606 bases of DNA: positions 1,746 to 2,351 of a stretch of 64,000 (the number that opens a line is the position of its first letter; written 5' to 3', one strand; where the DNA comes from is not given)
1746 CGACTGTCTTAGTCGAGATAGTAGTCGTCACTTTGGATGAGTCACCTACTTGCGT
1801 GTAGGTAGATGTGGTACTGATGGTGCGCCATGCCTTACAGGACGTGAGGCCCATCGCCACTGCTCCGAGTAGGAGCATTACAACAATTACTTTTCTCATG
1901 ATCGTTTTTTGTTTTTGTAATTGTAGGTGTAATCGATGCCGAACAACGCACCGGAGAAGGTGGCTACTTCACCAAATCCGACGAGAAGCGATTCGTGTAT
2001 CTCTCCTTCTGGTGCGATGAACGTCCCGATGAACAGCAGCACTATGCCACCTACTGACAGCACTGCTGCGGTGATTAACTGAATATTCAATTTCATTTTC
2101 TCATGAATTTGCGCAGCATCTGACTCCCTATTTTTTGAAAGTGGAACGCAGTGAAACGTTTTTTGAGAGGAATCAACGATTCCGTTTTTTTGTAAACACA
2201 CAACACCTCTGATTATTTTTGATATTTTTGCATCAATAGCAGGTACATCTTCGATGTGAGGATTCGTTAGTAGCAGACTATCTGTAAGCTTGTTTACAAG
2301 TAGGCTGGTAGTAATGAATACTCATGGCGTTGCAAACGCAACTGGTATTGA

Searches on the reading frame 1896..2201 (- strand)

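Call 63: search_protein_families(library=pfam, proteins=[window:1896-2201:-], max_evalue=0.01)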
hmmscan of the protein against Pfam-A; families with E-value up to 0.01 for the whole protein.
window:1896-2201:- (101 aa): 1 family
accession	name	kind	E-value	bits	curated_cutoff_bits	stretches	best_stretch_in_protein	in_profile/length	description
PF05915.17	TMEM_230_134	-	0.0087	16.6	26.8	1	9-63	14-71/119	Transmembrane proteins 230/134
